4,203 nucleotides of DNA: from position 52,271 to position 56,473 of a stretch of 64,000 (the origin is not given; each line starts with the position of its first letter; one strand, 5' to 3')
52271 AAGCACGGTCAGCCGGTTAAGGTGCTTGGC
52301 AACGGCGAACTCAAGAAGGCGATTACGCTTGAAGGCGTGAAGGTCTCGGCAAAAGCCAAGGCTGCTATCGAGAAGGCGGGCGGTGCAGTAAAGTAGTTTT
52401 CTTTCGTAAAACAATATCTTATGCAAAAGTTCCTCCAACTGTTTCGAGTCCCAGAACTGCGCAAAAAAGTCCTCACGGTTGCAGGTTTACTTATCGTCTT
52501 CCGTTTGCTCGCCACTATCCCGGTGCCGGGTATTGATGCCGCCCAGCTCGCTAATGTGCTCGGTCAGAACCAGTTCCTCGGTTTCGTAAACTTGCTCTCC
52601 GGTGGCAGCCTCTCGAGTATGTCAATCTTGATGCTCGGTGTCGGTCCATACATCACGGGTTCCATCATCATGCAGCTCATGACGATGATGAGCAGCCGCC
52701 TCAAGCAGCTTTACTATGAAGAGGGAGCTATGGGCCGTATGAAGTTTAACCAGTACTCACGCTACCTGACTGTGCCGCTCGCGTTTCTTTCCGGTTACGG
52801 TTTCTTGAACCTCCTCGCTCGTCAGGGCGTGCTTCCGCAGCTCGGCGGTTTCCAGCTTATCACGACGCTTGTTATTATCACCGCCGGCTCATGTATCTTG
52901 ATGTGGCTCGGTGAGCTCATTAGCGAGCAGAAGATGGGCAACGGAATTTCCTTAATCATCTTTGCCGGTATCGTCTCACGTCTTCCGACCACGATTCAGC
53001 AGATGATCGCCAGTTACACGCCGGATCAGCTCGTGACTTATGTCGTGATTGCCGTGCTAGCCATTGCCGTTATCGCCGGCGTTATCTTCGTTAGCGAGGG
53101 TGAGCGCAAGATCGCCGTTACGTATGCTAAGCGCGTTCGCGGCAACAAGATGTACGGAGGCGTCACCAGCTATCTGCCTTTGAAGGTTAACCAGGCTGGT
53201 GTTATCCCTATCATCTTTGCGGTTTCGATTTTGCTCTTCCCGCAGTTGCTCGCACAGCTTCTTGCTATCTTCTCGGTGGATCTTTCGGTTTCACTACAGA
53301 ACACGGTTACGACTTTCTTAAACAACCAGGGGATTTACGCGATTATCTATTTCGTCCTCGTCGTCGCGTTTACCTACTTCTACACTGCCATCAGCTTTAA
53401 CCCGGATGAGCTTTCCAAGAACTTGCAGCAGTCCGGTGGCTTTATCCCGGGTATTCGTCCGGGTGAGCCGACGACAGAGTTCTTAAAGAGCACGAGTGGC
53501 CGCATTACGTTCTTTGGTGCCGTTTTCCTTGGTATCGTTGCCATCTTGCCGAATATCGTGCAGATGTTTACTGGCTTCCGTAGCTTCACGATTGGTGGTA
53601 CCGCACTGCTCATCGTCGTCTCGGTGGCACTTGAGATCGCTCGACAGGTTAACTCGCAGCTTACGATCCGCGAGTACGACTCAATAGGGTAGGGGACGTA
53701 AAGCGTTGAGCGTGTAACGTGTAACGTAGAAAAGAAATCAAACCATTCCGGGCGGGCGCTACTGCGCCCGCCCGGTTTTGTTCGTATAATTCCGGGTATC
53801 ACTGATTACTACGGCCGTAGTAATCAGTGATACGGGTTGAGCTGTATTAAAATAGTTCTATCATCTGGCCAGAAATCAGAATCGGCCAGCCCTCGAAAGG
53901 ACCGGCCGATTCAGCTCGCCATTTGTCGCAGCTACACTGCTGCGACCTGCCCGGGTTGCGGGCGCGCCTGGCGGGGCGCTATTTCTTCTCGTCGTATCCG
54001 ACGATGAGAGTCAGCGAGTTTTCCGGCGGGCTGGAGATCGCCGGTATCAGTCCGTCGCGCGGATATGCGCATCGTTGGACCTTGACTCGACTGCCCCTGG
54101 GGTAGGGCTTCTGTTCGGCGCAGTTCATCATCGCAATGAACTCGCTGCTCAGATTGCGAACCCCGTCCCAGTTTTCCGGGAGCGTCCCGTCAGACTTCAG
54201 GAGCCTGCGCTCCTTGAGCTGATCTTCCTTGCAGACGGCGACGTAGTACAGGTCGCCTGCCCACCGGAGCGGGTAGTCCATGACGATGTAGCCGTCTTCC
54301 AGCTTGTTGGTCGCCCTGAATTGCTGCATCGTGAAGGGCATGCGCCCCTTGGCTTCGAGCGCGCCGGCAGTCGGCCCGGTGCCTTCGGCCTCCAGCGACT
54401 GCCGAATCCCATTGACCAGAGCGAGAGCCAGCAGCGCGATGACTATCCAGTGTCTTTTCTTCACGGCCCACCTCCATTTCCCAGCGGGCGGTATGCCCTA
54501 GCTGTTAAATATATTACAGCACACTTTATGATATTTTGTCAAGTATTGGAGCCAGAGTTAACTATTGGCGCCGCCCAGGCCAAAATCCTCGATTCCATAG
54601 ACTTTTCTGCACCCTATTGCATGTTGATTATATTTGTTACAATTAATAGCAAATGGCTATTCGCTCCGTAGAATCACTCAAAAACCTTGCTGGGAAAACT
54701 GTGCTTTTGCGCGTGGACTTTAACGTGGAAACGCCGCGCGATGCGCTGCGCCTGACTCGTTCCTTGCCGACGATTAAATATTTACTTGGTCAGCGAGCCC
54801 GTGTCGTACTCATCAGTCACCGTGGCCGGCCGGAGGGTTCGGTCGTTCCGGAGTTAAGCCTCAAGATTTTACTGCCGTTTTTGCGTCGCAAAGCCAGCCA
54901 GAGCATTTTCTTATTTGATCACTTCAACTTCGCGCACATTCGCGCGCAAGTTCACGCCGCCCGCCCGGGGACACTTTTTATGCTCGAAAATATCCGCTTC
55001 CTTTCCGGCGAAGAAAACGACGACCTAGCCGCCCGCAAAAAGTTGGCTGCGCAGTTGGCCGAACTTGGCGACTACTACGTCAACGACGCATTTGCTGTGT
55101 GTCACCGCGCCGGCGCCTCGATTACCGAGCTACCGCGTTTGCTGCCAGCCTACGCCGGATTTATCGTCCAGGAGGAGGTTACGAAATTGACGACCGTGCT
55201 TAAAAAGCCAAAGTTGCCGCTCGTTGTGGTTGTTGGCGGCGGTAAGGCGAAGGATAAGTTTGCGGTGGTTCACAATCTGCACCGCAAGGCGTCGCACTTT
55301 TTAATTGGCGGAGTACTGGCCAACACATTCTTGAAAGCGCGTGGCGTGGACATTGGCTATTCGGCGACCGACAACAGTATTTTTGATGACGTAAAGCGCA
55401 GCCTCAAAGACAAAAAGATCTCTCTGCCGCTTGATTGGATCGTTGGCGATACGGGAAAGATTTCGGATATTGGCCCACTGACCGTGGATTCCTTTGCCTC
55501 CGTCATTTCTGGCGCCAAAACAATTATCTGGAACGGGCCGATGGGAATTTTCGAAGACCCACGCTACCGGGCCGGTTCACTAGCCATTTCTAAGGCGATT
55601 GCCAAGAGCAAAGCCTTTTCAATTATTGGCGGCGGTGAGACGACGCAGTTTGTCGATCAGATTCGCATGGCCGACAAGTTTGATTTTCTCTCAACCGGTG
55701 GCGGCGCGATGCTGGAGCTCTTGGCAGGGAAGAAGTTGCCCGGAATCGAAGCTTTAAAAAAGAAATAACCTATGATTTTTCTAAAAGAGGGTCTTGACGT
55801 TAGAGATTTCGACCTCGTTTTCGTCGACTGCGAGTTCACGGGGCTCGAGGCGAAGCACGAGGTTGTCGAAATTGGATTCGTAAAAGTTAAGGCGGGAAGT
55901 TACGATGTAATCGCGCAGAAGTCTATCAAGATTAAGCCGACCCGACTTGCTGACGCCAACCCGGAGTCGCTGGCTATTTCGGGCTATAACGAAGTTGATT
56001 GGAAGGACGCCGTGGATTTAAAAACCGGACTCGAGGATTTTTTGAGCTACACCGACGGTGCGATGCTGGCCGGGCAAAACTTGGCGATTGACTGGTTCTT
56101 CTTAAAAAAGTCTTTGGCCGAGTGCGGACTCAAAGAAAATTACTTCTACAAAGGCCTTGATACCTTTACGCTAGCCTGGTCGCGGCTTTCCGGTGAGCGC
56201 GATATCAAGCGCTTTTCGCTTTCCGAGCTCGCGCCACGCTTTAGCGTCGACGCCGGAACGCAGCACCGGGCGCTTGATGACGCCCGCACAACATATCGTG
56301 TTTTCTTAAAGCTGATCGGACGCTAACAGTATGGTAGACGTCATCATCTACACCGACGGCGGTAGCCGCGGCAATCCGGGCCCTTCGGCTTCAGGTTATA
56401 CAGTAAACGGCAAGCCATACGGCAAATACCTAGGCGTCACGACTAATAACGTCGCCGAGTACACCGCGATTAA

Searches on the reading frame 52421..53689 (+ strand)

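Call 31: search_protein_families(library=pfam, proteins=[window:52421-53689:+], max_evalue=0.001)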
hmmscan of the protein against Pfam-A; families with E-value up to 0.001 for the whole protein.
window:52421-53689:+ (423 aa): 1 family
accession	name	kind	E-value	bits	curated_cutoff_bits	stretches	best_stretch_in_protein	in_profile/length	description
PF00344.25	SecY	-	8.3e-101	337.8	32.2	1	68-406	1-305/306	SecY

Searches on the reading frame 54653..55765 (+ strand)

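Call 31: search_protein_families(library=pfam, proteins=[window:54653-55765:+], max_evalue=0.001)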
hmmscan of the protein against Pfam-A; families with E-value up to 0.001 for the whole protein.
window:54653-55765:+ (371 aa): 1 family
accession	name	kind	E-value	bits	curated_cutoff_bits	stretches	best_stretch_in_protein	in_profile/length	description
PF00162.24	PGK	-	1.8e-105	353.5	27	1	11-360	5-379/379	Phosphoglycerate kinase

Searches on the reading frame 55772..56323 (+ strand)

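Call 31: search_protein_families(library=pfam, proteins=[window:55772-56323:+], max_evalue=0.001)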
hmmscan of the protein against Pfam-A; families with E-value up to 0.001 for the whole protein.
window:55772-56323:+ (184 aa): 2 families
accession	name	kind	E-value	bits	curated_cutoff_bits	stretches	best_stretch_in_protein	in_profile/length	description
PF00929.31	RNase_T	-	1.1e-23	85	24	1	16-178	1-164/164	Exonuclease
PF16473.11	Rv2179c-like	-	2.4e-06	27.8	27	1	16-177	3-172/177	3'-5' exoribonuclease Rv2179c-like domain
